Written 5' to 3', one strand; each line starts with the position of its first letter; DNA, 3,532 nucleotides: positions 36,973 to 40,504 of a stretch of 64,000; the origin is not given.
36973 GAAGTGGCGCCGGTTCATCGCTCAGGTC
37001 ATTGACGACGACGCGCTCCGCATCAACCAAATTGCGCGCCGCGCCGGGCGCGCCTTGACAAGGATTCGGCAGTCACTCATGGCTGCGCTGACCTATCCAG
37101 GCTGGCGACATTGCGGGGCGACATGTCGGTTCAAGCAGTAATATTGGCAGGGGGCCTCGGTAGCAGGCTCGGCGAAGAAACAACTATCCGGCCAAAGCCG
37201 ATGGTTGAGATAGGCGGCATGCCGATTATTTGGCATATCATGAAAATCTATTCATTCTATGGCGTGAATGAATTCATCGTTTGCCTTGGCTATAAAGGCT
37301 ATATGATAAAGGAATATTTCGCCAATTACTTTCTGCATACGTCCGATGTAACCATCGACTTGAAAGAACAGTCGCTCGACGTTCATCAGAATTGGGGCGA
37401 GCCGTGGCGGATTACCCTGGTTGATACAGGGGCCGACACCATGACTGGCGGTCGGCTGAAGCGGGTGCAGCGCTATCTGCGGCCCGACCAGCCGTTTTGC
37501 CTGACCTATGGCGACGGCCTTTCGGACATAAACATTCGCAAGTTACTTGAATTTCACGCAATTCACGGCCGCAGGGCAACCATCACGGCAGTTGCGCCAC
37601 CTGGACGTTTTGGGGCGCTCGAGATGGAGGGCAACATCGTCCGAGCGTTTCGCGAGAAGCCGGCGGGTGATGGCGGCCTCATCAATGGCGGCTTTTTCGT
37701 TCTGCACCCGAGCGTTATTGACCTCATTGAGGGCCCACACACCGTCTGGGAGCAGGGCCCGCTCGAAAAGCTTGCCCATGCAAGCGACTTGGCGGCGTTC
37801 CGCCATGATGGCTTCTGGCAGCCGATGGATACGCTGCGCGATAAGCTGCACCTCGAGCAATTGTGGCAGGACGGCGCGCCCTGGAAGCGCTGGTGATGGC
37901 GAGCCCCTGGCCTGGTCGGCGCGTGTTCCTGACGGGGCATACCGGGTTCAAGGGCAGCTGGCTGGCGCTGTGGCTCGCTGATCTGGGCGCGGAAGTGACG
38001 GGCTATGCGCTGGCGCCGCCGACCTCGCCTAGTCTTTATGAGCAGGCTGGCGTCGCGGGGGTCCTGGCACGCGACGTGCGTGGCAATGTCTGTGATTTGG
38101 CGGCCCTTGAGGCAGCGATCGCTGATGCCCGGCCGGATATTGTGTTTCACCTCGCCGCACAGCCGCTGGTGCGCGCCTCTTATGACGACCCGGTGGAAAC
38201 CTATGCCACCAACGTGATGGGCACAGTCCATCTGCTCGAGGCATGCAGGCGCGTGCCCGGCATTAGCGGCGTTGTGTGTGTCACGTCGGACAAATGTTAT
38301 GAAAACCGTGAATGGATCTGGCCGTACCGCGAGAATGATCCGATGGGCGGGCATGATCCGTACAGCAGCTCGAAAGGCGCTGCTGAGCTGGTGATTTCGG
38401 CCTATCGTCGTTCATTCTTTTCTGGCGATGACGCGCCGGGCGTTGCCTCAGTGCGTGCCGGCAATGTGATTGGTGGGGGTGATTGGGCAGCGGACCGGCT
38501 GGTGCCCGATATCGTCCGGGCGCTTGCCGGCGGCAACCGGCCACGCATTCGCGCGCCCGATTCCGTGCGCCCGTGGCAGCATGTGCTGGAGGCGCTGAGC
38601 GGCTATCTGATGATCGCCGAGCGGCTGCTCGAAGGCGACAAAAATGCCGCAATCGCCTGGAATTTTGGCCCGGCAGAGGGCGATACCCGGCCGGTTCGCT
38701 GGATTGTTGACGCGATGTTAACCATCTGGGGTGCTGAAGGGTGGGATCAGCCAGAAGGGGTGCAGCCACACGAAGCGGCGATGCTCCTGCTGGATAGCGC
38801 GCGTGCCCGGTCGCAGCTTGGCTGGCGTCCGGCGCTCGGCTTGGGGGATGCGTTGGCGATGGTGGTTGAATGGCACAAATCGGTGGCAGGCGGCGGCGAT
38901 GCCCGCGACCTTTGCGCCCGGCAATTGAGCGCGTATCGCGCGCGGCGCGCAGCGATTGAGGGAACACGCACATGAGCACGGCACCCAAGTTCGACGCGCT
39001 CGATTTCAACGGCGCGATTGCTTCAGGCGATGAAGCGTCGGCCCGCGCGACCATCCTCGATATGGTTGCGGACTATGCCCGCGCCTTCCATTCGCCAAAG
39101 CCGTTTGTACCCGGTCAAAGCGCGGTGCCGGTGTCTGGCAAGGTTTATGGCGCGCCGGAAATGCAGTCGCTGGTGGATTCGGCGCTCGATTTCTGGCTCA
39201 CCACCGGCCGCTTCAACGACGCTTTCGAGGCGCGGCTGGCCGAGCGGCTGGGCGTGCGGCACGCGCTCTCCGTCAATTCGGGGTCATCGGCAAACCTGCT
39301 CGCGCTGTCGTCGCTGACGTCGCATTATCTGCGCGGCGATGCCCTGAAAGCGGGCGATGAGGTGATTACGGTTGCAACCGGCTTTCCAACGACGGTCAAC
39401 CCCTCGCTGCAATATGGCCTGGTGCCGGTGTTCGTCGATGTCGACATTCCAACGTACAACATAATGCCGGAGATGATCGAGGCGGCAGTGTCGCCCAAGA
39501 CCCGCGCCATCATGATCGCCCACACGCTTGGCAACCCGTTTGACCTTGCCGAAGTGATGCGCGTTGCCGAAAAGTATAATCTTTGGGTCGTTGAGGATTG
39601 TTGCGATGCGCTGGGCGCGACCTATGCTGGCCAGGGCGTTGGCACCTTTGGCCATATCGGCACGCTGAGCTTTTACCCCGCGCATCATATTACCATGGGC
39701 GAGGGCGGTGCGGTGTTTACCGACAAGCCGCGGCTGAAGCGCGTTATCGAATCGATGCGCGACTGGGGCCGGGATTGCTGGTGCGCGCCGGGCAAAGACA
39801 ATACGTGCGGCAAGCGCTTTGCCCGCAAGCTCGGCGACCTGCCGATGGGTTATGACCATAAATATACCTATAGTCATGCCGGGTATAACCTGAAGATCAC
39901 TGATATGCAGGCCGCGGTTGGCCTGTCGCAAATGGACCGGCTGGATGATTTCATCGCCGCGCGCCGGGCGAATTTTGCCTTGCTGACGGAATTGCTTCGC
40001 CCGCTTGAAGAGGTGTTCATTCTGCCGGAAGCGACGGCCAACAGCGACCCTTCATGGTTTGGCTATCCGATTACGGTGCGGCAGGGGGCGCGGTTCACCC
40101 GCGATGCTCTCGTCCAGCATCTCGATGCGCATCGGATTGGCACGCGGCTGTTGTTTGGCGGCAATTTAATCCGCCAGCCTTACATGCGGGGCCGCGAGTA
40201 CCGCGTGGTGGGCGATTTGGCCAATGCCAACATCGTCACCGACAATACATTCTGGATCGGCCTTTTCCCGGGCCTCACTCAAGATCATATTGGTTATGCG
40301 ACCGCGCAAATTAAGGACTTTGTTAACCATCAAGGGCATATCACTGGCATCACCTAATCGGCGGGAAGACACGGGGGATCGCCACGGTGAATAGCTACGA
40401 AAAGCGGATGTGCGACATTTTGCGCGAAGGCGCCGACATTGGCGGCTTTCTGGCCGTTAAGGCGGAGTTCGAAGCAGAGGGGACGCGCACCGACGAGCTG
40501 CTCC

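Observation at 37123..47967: Eleven-gene operon joining a CDP-3,6-dideoxyhexose pathway, a ThDP branching-type enzyme and a Gtr-type lipid-carrier glycosylation module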

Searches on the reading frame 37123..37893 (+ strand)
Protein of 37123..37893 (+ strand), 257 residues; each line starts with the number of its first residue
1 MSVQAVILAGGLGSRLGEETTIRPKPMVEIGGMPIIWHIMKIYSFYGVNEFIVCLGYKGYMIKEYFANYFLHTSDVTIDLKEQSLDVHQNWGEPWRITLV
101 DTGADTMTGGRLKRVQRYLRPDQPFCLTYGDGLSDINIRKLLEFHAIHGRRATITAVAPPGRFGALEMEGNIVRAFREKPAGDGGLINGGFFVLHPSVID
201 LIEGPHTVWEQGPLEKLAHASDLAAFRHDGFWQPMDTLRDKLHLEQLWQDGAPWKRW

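Call 4: search_protein_families(library=pfam, proteins=[window:37123-37893:+], max_evalue=0.01)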
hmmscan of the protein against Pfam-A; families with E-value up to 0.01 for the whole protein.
window:37123-37893:+ (257 aa): 2 families
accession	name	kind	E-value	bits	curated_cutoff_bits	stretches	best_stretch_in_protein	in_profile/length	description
PF00483.29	NTP_transferase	-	1.2e-15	58.2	21.2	1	5-202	2-188/245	Nucleotidyl transferase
PF12804.13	NTP_transf_3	-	1.1e-08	35.8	27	1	5-58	1-49/160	MobA-like NTP transferase domain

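Call 5: search_protein_families(library=ncbifam, proteins=[window:37123-37893:+], max_evalue=0.01)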
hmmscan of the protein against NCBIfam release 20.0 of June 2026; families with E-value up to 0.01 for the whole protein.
window:37123-37893:+ (257 aa): 28 families (the best 25 are shown)
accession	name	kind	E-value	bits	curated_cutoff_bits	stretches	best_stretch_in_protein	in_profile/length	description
TIGR02623.1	G1P_cyt_trans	equivalog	2.2e-130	433.6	300.25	1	4-257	2-255/255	glucose-1-phosphate cytidylyltransferase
TIGR03992.1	Arch_glmU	subfamily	1.3e-22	80.2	292.1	1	4-203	2-177/393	bifunctional sugar-1-phosphate nucleotidylyltransferase/acetyltransferase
NF052502.1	man1P_GTase_Rv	exception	3.3e-18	65.7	440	1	3-238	1-220/352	mannose-1-phosphate guanylyltransferase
NF049965.1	GlMnHpPGnyltfHddC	equivalog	7.9e-18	64.9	300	2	4-84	2-81/221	D-glycero-D-manno-heptose 1-phosphate guanosyltransferase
NF041313.1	UDPGP_AglF_Halo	equivalog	4.4e-13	49.2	400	1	4-70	2-68/234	UTP--glucose-1-phosphate uridylyltransferase AglF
NF041173.1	Sug_nt_acttase_Thmprot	equivalog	1.8e-11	43.6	600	1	4-204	2-178/405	bifunctional sugar-1-phosphate nucleotidylyltransferase/acetyltransferase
NF041135.1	IPPtranDIPPsyn_Thcocales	equivalog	6e-11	42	580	1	4-58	2-52/419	bifunctional L-myo-inositol-1-phosphate cytidylyltransferase/CDP-L-myo-inositol myo-inositolphosphotransferase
NF045761.1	NAMPUrTaseMurU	equivalog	1e-10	41.8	250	1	4-67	2-65/226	N-acetylmuramate alpha-1-phosphate uridylyltransferase MurU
TIGR01208.1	rmlA_long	equivalog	6.2e-10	38.5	320.25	1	5-202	2-182/353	glucose-1-phosphate thymidylyltransferase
TIGR02091.1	glgC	equivalog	2.8e-07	29.9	424.9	1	4-182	2-178/364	glucose-1-phosphate adenylyltransferase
NF001947.0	PRK00725.1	subfamily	5.1e-07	28.8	470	1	4-182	18-195/426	glucose-1-phosphate adenylyltransferase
NF003670.0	PRK05293.1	equivalog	6.9e-07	28.5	470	1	3-181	5-182/382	glucose-1-phosphate adenylyltransferase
TIGR00454.1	TIGR00454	hypoth_equivalog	2e-05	24.6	174.7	1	4-68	2-62/183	TIGR00454 family protein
NF002023.0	PRK00844.1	subfamily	2.5e-05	23.3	458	1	2-182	6-183/408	glucose-1-phosphate adenylyltransferase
NF045665.1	NTPtran_DVU1551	equivalog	2.9e-05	23.3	315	1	4-68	2-61/359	DVU_1551 family NTP transferase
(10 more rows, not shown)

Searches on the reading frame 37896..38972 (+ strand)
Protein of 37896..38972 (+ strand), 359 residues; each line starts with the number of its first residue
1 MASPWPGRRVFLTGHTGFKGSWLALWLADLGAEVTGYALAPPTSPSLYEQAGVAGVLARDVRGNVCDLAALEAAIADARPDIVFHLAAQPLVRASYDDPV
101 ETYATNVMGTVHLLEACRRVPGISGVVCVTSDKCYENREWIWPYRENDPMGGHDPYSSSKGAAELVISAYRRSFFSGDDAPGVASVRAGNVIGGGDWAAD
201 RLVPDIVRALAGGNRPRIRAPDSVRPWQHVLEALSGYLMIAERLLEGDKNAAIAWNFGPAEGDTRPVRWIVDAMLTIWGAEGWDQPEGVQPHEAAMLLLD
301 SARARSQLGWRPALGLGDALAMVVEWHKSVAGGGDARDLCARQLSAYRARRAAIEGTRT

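Call 4: search_protein_families(library=pfam, proteins=[window:37896-38972:+], max_evalue=0.01)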
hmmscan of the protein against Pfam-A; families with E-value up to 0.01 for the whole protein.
window:37896-38972:+ (359 aa): 6 families
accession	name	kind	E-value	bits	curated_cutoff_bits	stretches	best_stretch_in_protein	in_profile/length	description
PF16363.11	GDP_Man_Dehyd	-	2e-32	113.4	27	1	12-320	2-329/332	GDP-mannose 4,6 dehydratase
PF01370.27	Epimerase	-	2.2e-32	112.8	20.9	1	10-250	1-234/240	NAD dependent epimerase/dehydratase family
PF02719.21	Polysacc_synt_2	-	1.5e-10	41.2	20.2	1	61-193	59-173/293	Polysaccharide biosynthesis protein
PF04321.23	RmlD_sub_bind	-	4.7e-08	32.9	27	1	9-170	2-139/287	RmlD substrate binding domain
PF07993.18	NAD_binding_4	-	4.1e-06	26.6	20.1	1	80-172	89-193/258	Male sterility protein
PF01073.25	3Beta_HSD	-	4.2e-06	26.4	22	1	13-208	3-195/280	3-beta hydroxysteroid dehydrogenase/isomerase family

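Call 5: search_protein_families(library=ncbifam, proteins=[window:37896-38972:+], max_evalue=0.01)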
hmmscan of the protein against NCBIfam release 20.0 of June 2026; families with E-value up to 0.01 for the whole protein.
window:37896-38972:+ (359 aa): 20 families
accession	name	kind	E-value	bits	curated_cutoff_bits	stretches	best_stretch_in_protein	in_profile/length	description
TIGR02622.1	CDP_4_6_dhtase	equivalog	2.2e-142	474.4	278.45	1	5-347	2-351/352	CDP-glucose 4,6-dehydratase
TIGR01179.1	galE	equivalog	1.9e-22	79.6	262.3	2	10-173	2-162/332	UDP-glucose 4-epimerase GalE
TIGR01181.1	dTDP_gluc_dehyt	equivalog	7.4e-22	77.8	365.1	1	60-328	54-312/321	dTDP-glucose 4,6-dehydratase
TIGR04180.1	EDH_00030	hypoth_equivalog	4.2e-19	68.7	475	1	10-313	1-295/297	NAD-dependent 4,6-dehydratase LegB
TIGR01472.1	gmd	equivalog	2.9e-14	53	415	1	10-174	3-173/342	GDP-mannose 4,6-dehydratase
NF007582.0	PRK10217.1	equivalog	4.2e-11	42.5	698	1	9-232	3-231/355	dTDP-glucose 4,6-dehydratase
NF007490.0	PRK10084.1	subfamily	6.6e-11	41.8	649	1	63-119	57-113/361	dTDP-glucose 4,6-dehydratase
NF007956.0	PRK10675.1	subfamily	7.1e-11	41.8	394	1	9-168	2-161/338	UDP-glucose 4-epimerase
TIGR03466.1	HpnA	hypoth_equivalog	2.8e-10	39.6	367.65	1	9-147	2-129/327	hopanoid-associated sugar epimerase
NF042422.1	oxyalk_red_OleD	equivalog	5.1e-10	39.2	580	1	9-280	2-252/329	2-alkyl-3-oxoalkanoate reductase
NF042423.1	oxyalk_red_Shew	equivalog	2.4e-09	36.7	580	1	8-127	9-114/331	2-alkyl-3-oxoalkanoate reductase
TIGR01214.1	rmlD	equivalog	1.9e-07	30.5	224.05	1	40-171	32-139/285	dTDP-4-dehydrorhamnose reductase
NF043036.1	ErythonDh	equivalog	2.1e-07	30.5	325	1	9-177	2-171/321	D-erythronate dehydrogenase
TIGR01746.1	Thioester-redct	subfamily_domain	5.2e-07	29.2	213.35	1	70-242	79-251/371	thioester reductase domain-containing protein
TIGR03589.1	PseB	equivalog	1.6e-05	24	407.75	1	63-135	60-129/324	UDP-N-acetylglucosamine 4,6-dehydratase (inverting)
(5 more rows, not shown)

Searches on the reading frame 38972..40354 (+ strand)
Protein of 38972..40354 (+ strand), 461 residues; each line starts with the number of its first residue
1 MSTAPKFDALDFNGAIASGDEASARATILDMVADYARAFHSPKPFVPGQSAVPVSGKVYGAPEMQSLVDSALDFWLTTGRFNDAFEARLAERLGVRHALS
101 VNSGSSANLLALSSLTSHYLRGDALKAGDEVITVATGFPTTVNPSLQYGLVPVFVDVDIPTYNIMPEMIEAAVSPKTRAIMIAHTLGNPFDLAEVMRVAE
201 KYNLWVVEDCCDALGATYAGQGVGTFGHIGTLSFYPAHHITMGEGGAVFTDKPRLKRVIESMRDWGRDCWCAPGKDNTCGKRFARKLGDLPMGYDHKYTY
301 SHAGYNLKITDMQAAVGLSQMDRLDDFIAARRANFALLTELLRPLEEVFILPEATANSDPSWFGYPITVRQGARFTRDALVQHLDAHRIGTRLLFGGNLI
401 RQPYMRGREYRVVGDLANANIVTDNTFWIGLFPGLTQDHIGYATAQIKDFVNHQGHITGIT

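Call 4: search_protein_families(library=pfam, proteins=[window:38972-40354:+], max_evalue=0.01)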
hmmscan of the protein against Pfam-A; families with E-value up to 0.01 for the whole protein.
window:38972-40354:+ (461 aa): 3 families
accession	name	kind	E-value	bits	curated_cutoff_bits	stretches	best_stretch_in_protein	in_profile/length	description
PF01041.23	DegT_DnrJ_EryC1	-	7.8e-99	331.7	19.8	1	65-444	9-356/360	DegT/DnrJ/EryC1/StrS aminotransferase family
PF01053.26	Cys_Met_Meta_PP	-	0.00066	18.8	27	1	82-210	54-174/381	Cys/Met metabolism PLP-dependent enzyme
PF01212.27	Beta_elim_lyase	-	0.0018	18.1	27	1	84-211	36-170/288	Beta-eliminating lyase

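Call 5: search_protein_families(library=ncbifam, proteins=[window:38972-40354:+], max_evalue=0.01)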
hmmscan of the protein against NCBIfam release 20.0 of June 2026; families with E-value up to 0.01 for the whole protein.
window:38972-40354:+ (461 aa): 19 families
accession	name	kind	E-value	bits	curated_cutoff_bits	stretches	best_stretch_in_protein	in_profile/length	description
NF011936.0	PRK15407.1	equivalog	2.8e-218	724.9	423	1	21-453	6-438/440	lipopolysaccharide biosynthesis protein RfbH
TIGR03588.1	PseC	equivalog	1.9e-60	204.8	423.5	1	73-446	23-375/380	UDP-4-amino-4,6-dideoxy-N-acetyl-beta-L-altrosamine transaminase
TIGR04181.1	NHT_00031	hypoth_equivalog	3e-49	167.8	420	2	74-258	23-216/359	LegC family aminotransferase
NF008658.2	PRK11658.1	equivalog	4.9e-44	150.5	631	1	53-451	6-377/379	UDP-4-amino-4-deoxy-L-arabinose aminotransferase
NF008687.0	PRK11706.1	equivalog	3.9e-41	141.1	375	1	78-450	29-373/375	dTDP-4-amino-4,6-dideoxygalactose transaminase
TIGR02379.1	ECA_wecE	subfamily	1.1e-35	123.2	434.85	1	78-385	29-311/376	dTDP-4-amino-4,6-dideoxy-D-glucose transaminase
TIGR04427.1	PLP_DesI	equivalog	2.3e-34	119.2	650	2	70-268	40-230/390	dTDP-4-dehydro-6-deoxyglucose aminotransferase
TIGR01326.1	OAH_OAS_sulfhy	subfamily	5.8e-06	25.3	495.1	1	82-209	59-178/418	O-acetylhomoserine aminocarboxypropyltransferase/cysteine synthase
NF006488.0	PRK08912.1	equivalog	7.8e-06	25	498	1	124-189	107-171/387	aminotransferase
NF006096.0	PRK08248.1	equivalog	0.0001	21.1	726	1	82-205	66-181/431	homocysteine synthase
NF005816.0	PRK07682.1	equivalog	0.00022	20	620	1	125-210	111-203/390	aminotransferase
NF004770.0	PRK06108.1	subfamily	0.00031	19.7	422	1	125-209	117-209/396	pyridoxal phosphate-dependent aminotransferase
TIGR00858.1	bioF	equivalog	0.00078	18.3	426.45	0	83-117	69-103/365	8-amino-7-oxononanoate synthase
NF005872.0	PRK07812.1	equivalog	0.0016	16.9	703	1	82-200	74-185/439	bifunctional o-acetylhomoserine/o-acetylserine sulfhydrylase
NF006569.0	PRK09082.1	subfamily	0.0032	16.6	420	1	124-189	111-175/386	methionine aminotransferase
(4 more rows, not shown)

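Call 8: find_encoding_contigs(protein=window:38972-40354:+, flank=10000, max_places=6)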
Protein window:38972-40354:+ (461 aa): 1 contig read that carries it; 1 place shown.
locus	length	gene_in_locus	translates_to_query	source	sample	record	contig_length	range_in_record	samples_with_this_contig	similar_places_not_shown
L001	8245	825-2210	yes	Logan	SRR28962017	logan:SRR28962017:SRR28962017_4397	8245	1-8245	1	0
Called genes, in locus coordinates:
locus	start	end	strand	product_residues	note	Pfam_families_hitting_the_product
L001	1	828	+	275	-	?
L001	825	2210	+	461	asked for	PF01041:DegT_DnrJ_EryC1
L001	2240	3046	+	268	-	PF03328:HpcH_HpaI (weak)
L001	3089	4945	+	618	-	PF02776:TPP_enzyme_N, PF00205:TPP_enzyme_M, PF02775:TPP_enzyme_C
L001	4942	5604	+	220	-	PF00702:Hydrolase, PF12710:HAD, PF13419:HAD_2, PF13242:Hydrolase_like (weak)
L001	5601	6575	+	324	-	PF01370:Epimerase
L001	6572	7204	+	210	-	-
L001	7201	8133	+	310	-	PF00535:Glycos_transf_2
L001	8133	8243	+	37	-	?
